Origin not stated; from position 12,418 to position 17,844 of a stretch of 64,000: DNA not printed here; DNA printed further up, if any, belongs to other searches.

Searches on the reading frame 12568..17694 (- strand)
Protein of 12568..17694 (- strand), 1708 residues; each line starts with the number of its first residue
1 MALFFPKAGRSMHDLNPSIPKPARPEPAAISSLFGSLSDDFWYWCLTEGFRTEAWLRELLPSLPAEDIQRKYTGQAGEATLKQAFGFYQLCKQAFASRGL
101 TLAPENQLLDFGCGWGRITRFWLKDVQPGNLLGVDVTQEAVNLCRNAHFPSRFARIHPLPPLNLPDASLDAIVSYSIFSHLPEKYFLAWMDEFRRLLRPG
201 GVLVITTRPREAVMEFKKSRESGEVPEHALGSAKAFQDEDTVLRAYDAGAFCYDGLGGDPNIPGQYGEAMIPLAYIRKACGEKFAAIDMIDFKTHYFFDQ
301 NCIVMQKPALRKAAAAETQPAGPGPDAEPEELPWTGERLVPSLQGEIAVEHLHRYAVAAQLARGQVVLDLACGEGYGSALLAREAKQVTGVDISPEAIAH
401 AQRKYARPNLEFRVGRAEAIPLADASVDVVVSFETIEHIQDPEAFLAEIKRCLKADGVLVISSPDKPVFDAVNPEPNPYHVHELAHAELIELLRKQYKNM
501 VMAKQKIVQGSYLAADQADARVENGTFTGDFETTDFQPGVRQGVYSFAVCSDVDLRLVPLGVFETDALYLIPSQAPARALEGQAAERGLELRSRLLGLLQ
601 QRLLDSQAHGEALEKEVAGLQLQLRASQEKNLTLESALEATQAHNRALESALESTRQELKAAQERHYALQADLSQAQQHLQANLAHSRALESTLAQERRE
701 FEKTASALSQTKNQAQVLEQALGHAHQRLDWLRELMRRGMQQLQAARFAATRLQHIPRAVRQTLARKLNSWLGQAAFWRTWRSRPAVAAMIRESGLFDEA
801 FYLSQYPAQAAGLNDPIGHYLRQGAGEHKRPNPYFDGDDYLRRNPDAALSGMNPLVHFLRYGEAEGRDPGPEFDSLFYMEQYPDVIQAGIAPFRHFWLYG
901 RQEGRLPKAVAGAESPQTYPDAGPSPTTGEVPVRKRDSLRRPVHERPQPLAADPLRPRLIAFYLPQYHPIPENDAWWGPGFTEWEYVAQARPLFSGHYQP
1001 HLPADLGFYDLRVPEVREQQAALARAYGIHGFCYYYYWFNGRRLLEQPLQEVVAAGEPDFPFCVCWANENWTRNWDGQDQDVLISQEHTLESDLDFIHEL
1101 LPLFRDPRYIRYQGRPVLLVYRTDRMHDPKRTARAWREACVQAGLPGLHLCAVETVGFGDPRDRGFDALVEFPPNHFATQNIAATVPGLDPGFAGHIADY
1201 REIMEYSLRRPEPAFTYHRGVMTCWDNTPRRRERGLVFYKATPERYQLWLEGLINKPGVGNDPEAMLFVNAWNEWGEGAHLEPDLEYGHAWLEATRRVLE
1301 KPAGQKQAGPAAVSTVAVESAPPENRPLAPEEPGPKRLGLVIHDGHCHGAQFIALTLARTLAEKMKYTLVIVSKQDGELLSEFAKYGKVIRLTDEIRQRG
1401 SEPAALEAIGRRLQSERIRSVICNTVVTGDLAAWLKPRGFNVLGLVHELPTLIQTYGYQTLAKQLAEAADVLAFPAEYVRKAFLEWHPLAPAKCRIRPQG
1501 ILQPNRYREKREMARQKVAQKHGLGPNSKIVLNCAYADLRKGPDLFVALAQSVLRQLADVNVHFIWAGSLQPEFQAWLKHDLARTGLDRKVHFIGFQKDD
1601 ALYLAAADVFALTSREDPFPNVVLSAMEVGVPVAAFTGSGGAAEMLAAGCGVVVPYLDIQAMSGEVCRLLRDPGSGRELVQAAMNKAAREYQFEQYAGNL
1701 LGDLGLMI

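Call 7: search_protein_families(library=pfam, proteins=[window:12568-17694:-], max_evalue=0.01)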
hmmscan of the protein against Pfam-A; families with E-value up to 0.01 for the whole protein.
window:12568-17694:- (1708 aa): 20 families
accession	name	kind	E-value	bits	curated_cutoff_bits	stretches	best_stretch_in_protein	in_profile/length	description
PF14307.12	Glyco_tran_WbsX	-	1.4e-135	452.7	25.1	1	959-1295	1-350/350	Glycosyltransferase WbsX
PF08241.18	Methyltransf_11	-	9.4e-44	148.4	21.2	2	368-461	1-95/95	Methyltransferase domain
PF13649.12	Methyltransf_25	-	4.7e-40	136.6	27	2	367-457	1-97/97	Methyltransferase domain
PF13847.12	Methyltransf_31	-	4.3e-35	121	27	2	364-493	4-122/145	Methyltransferase domain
PF08242.18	Methyltransf_12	-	4.1e-32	111.2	30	2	368-459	1-98/98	Methyltransferase domain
PF13489.12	Methyltransf_23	-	8.4e-30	104.1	27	2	359-483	18-138/164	Methyltransferase domain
PF00534.26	Glycos_transf_1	-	1.1e-20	74.3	26.4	1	1516-1683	3-169/172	Glycosyl transferases group 1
PF13692.12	Glyco_trans_1_4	-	1.2e-20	74.6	27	1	1540-1672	14-142/142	Glycosyl transferases group 1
PF02353.26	CMAS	-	2.5e-18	66.8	27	2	82-208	44-167/273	Mycolic acid cyclopropane synthetase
PF05175.20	MTS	-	1.2e-12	48.2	23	2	363-461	31-138/170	Methyltransferase small domain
PF01209.24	Ubie_methyltran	-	7.5e-10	39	20.1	1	362-467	46-157/233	ubiE/COQ5 methyltransferase family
PF05724.17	TPMT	-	5.7e-06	26.6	26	1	350-411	24-86/218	Thiopurine S-methyltransferase (TPMT)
PF08003.17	Methyltransf_9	-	3.2e-05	23.5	23.8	1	363-462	115-218/315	Protein of unknown function (DUF1698)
PF06325.19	PrmA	-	5.9e-05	23.1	22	1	360-462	158-259/296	Ribosomal protein L11 methyltransferase (PrmA)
PF05148.21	Methyltransf_8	-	9.4e-05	22.8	27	1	364-462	73-157/219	Hypothetical methyltransferase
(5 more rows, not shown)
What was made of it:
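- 12568..17694 (-): First gene of the operon: 1708-aa fusion of two SAM methyltransferase domains, a coiled coil, a WbsX glycosyltransferase and a GT4 glycosyltransferase. It is the presumed polymerase/terminator for the glycan. Pfam domains in call 7.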

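Call 89: search_protein_families(library=ncbifam, proteins=[window:12568-17694:-], max_evalue=0.01)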
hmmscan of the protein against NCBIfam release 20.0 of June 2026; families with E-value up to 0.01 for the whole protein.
window:12568-17694:- (1708 aa): 89 families (the best 25 are shown)
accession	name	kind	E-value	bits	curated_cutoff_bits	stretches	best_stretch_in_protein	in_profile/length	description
NF045667.1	MTase_DVU1556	equivalog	1.3e-30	106.4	155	2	353-462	12-120/213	DVU_1556 family methyltransferase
TIGR02072.1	BioC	equivalog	8e-27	94.6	184.95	2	363-506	34-179/244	malonyl-ACP O-methyltransferase BioC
NF045823.1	PthPhpthDimycoMt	equivalog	1.1e-26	93.6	300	2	347-460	51-165/256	phthiotriol/phenolphthiotriol dimycocerosates methyltransferase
NF045825.1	FAmtase_mtf2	equivalog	7.9e-26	90.8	400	2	351-460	47-157/248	fatty-acid O-methyltransferase Mtf2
NF008823.0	PRK11873.1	subfamily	2.7e-23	82.8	263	2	358-462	72-182/272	arsenite methyltransferase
NF043040.1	corrin_prot_MT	hypoth_equivalog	1.3e-21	77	180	2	355-462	32-148/216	corrinoid protein-associated methyltransferase CpaM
NF041537.1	ArsM_AhpD_UU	exception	2e-21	76.2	510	2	360-462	73-181/345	arsenite methyltransferase/AhpD domain selenoprotein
TIGR01934.1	MenG_MenH_UbiE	subfamily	7.4e-21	74.5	158.35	2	358-480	34-160/223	ubiquinone/menaquinone biosynthesis methyltransferase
NF001244.0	PRK00216.1-5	equivalog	1.5e-20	73.5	216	2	360-508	45-201/236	bifunctional demethylmenaquinone methyltransferase/2-methoxy-6-polyprenyl-1,4-benzoquinol methylase UbiE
NF047649.1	MTase_UXPK_star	exception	1.1e-19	70.5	460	2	360-462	74-182/283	methyltransferase/UXPK-star double selenoprotein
TIGR01983.1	UbiG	equivalog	1.6e-19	70.2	102.95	1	361-463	47-153/228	bifunctional 2-polyprenyl-6-hydroxyphenol methylase/3-demethylubiquinol 3-O-methyltransferase UbiG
NF041536.1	ArsM_DUF2284_UU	exception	7.8e-18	64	575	2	360-462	73-181/459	arsenite methyltransferase/DUF2284 domain selenoprotein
NF008686.0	PRK11705.1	equivalog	9.5e-18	64.4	400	2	90-207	153-267/383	cyclopropane fatty acyl phospholipid synthase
NF008300.0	PRK11088.1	equivalog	2.5e-16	60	303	2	363-466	85-184/272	23S rRNA (guanine(745)-N(1))-methyltransferase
NF053839.1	CPFASynBruc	equivalog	1.5e-15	57.1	600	2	89-210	159-281/410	cyclopropane fatty acid synthase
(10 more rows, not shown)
